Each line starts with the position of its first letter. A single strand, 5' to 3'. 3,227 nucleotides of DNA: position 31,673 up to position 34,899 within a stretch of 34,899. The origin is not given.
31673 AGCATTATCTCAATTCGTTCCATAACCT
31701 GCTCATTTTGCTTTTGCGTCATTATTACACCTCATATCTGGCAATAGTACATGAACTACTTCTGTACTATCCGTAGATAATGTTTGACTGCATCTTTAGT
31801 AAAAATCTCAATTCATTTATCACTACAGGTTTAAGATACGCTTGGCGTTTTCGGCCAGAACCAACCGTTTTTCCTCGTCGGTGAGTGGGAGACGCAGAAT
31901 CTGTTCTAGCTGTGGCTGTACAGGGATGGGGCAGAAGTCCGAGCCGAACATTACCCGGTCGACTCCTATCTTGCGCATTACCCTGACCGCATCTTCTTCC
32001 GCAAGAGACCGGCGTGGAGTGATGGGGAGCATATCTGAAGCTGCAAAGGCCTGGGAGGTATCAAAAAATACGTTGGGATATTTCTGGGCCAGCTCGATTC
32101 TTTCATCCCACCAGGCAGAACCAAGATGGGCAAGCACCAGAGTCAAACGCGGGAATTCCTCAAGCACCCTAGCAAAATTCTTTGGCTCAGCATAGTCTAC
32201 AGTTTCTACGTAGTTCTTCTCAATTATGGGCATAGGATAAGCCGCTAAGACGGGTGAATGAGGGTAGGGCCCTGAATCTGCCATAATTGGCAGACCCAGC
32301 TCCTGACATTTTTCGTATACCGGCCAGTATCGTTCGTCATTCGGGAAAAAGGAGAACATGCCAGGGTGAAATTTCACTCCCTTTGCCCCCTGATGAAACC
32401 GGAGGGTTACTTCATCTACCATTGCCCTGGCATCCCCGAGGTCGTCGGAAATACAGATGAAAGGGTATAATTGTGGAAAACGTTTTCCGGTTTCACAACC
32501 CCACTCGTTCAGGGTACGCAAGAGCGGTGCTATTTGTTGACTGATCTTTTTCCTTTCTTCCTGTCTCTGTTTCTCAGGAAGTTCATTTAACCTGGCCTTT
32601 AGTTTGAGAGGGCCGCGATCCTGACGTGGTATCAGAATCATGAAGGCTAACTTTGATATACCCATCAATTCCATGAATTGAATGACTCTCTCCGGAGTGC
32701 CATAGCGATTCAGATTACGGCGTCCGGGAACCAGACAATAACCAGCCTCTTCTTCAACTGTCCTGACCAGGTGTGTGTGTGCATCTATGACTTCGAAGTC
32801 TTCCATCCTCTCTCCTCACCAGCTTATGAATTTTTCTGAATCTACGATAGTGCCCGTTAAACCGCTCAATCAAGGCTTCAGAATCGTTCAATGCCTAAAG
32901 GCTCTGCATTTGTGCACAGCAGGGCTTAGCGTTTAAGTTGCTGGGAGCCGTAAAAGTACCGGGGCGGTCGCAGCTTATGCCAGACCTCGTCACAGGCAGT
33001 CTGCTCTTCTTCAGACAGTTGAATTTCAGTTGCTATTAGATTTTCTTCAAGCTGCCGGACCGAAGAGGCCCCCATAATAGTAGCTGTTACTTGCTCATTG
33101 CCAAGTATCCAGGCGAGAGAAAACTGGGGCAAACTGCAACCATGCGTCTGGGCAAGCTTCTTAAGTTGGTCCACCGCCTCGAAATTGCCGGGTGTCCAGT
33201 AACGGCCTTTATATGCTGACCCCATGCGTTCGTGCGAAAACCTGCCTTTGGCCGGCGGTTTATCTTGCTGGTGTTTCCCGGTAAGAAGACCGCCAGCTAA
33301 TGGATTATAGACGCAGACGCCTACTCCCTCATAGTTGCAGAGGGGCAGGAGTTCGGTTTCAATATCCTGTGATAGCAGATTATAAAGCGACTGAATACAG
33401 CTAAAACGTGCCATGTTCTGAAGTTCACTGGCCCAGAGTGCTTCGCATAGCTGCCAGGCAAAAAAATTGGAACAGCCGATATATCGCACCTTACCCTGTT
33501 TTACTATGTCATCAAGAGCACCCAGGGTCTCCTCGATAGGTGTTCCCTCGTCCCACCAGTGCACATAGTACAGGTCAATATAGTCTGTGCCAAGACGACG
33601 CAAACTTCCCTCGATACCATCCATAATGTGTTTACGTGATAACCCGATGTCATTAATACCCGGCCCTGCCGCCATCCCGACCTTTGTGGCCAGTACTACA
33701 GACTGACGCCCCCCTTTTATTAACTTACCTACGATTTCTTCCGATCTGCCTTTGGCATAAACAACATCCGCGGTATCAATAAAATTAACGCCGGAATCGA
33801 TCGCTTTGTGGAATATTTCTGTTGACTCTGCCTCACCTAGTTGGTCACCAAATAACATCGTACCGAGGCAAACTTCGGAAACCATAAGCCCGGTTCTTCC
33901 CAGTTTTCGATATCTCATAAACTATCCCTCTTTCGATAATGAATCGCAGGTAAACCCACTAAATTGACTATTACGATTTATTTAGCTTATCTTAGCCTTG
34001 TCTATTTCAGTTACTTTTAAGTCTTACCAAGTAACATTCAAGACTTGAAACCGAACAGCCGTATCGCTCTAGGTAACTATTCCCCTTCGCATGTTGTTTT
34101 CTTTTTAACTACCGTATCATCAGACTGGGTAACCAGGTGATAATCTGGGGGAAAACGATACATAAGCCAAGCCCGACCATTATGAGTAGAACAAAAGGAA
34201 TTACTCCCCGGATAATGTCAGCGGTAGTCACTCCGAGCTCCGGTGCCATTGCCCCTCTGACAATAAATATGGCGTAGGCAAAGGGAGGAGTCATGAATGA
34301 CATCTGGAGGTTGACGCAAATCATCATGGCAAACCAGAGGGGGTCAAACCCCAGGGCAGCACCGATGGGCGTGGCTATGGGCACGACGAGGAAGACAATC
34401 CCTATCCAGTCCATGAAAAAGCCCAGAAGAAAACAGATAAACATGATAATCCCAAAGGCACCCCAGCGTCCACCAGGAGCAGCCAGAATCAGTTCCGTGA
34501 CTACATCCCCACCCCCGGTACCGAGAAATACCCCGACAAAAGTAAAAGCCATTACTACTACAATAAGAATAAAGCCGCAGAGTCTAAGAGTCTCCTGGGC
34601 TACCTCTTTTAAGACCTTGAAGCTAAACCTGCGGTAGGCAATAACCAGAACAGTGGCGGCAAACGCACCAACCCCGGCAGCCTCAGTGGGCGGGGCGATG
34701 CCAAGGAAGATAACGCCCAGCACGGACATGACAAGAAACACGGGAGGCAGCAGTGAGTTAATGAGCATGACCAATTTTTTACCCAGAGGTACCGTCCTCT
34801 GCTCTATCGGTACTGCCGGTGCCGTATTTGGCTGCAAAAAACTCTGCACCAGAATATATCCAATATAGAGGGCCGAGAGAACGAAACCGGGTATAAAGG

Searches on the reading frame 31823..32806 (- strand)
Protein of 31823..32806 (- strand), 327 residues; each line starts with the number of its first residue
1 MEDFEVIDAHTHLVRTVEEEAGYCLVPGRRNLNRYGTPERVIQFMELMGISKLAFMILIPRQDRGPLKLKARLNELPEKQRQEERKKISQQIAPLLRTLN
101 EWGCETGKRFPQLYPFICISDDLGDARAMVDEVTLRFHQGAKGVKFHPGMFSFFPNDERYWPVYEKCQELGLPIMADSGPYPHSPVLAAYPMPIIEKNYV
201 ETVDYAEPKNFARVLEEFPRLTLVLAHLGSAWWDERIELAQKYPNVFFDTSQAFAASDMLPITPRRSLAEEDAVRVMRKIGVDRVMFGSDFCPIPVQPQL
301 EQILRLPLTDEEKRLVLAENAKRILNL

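Call 49: search_protein_families(library=pfam, proteins=[window:31823-32806:-], max_evalue=0.001)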
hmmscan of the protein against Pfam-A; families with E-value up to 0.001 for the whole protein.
window:31823-32806:- (327 aa): 1 family
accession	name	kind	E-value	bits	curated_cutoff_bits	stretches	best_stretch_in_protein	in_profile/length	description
PF04909.20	Amidohydro_2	-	5.9e-35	121.9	26.4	1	96-327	63-289/289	Amidohydrolase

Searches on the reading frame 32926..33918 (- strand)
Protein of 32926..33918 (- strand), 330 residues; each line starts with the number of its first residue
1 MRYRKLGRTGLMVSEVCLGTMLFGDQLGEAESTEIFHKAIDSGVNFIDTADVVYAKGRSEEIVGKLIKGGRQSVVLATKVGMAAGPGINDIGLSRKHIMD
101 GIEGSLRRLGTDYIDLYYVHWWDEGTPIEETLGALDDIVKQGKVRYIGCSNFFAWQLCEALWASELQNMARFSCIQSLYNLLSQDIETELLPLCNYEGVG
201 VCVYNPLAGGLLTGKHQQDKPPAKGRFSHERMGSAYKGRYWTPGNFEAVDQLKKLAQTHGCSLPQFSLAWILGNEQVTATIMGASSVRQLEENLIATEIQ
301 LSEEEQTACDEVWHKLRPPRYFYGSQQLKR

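Call 49: search_protein_families(library=pfam, proteins=[window:32926-33918:-], max_evalue=0.001)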
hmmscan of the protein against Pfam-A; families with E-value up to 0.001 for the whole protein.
window:32926-33918:- (330 aa): 1 family
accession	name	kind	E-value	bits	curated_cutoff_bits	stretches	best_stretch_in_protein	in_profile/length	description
PF00248.27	Aldo_ket_red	-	3.3e-80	269.7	24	1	15-313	1-290/291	Aldo/keto reductase family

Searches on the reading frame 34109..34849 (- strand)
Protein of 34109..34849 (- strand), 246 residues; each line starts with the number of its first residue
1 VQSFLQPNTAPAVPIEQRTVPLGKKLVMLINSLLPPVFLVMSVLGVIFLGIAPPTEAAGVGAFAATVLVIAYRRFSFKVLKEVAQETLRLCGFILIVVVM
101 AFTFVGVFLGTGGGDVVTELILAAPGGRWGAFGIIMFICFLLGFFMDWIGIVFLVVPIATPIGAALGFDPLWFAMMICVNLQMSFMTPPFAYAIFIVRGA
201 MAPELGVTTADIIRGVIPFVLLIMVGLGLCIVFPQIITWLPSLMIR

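Call 49: search_protein_families(library=pfam, proteins=[window:34109-34849:-], max_evalue=0.001)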
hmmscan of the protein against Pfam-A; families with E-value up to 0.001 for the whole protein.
window:34109-34849:- (246 aa): 1 family
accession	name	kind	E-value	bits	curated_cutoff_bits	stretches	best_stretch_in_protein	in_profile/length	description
PF06808.19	DctM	-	1.3e-36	126.8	23.8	1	29-236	209-413/413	Tripartite ATP-independent periplasmic transporter, DctM component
